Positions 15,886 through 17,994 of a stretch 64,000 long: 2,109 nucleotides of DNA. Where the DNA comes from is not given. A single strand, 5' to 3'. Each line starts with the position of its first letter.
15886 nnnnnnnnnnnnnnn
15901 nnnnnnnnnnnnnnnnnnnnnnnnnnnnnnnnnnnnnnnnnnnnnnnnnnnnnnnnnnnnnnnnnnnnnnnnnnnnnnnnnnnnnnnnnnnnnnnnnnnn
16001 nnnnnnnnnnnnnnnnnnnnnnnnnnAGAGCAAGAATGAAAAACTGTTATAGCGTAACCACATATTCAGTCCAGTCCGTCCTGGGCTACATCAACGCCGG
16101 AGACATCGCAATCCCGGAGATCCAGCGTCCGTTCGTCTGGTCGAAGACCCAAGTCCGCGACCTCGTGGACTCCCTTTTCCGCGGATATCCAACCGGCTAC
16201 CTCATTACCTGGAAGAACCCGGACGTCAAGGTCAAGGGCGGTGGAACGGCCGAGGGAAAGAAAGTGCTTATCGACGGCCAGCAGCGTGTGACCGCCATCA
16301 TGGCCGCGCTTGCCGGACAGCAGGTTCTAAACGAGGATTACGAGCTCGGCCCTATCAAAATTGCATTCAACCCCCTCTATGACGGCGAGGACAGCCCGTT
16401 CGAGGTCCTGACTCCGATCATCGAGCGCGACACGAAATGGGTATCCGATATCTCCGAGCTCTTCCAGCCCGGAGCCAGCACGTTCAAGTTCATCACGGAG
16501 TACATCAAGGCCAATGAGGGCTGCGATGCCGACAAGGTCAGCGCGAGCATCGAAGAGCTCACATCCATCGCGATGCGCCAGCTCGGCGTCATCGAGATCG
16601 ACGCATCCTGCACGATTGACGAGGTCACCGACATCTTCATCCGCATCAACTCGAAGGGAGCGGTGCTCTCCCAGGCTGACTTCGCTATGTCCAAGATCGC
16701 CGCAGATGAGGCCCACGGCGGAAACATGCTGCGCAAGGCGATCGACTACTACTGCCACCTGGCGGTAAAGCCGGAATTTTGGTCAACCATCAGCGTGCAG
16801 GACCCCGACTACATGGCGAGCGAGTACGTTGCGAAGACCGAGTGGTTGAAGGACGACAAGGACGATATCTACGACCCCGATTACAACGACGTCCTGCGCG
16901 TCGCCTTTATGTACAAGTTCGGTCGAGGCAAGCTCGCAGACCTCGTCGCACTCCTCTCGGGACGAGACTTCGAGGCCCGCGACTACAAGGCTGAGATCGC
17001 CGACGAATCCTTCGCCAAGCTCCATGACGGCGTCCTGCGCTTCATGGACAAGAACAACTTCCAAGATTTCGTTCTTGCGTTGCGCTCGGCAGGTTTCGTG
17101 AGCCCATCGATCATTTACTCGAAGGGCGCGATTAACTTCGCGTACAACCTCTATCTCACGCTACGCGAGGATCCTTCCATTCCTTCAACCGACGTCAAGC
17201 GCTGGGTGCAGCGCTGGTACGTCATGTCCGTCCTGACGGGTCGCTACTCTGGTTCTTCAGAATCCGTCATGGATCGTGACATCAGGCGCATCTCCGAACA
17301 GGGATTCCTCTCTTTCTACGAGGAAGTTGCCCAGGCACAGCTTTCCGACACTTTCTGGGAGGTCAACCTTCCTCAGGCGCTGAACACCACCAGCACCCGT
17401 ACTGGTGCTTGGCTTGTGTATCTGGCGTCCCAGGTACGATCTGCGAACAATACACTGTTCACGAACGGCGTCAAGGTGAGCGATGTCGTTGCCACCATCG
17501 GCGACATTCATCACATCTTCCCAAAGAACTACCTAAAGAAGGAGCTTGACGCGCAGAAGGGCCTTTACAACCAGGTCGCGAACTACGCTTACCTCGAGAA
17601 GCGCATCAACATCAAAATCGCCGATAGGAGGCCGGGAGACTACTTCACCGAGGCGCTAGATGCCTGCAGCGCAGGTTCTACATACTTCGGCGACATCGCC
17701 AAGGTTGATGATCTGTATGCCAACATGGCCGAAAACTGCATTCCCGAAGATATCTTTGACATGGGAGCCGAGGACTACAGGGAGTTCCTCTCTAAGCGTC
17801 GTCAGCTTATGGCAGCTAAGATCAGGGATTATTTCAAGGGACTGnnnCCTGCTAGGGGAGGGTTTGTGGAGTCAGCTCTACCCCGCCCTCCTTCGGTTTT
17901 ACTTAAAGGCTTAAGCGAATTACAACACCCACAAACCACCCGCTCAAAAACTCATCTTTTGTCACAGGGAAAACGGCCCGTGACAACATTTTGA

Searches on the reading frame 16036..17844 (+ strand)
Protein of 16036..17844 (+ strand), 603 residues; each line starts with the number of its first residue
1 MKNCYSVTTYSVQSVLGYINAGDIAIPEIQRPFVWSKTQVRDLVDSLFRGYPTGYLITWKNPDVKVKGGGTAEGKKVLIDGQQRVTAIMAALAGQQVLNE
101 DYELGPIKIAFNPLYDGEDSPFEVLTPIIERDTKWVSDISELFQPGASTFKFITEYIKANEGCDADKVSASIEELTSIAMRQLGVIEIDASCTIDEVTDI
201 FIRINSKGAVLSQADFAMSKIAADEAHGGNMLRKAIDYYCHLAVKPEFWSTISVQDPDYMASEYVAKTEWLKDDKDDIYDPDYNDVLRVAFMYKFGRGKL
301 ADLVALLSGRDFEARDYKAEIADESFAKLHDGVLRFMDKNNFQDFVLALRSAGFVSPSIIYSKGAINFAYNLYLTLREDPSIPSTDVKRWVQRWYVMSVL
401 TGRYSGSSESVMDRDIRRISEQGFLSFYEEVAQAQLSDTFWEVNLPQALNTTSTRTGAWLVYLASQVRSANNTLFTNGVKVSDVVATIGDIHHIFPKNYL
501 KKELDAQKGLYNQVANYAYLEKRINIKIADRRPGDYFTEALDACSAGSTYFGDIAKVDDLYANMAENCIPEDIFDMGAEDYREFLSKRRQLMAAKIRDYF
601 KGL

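Call 4: search_protein_families(library=pfam, proteins=[window:16036-17844:+], max_evalue=0.1)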
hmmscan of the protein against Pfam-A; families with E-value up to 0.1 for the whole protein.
window:16036-17844:+ (603 aa): 2 families
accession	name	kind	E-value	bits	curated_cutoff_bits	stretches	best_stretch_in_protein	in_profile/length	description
PF03235.19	GmrSD_N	-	2.3e-28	100.1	33.2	1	19-220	8-197/199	GmrSD restriction endonuclease, N-terminal domain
PF07510.16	GmrSD_C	-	0.0049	17.2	23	1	480-532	50-98/138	GmrSD restriction endonucleases, C-terminal domain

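Call 5: search_protein_families(library=ncbifam, proteins=[window:16036-17844:+], max_evalue=0.1)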
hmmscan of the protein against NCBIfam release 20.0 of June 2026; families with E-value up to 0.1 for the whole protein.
window:16036-17844:+ (603 aa): 0 families

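Call 6: search_protein_families(library=padloc, proteins=[window:16036-17844:+], max_evalue=0.1)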
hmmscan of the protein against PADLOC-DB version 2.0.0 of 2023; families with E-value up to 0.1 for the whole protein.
window:16036-17844:+ (603 aa): 22 families
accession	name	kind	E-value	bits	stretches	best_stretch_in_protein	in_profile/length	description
PDLC04151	HEC-05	-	6.4e-33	112.3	4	8-60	24-76/600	-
PDLC04709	PDC-M55C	-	5.7e-20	69.5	2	12-95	17-110/554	-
PDLC04150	HEC-05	-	3.1e-15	54.1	2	11-61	9-59/583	-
PDLC04152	HEC-05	-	4.9e-10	36.6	2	11-63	8-63/566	-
PDLC04153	HEC-05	-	5.6e-10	36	2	13-60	10-57/621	-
PDLC02693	Orf5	-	3.8e-08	30.8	1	25-216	10-206/543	Orf5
PDLC04157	HEC-06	-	3.9e-08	30.3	1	10-93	9-90/558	-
PDLC03877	NsnA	-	6.8e-08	30.2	1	8-213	49-192/385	-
PDLC02695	Orf5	-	3.1e-06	23.9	1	21-91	17-94/601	Orf5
PDLC02686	Orf5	-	5e-06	23.3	1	23-94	20-95/566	Orf5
PDLC04155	HEC-06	-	7.6e-05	19.4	1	12-90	9-85/562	-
PDLC02696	Orf5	-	0.00026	18.1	1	25-92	2-68/558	Orf5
PDLC04156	HEC-06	-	0.00028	17.6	1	19-89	16-85/562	-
PDLC02700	Orf5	-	0.00041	17.2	1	23-88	11-76/555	Orf5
PDLC04027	PD-T4-2_A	-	0.00047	17.3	1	27-94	56-114/363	-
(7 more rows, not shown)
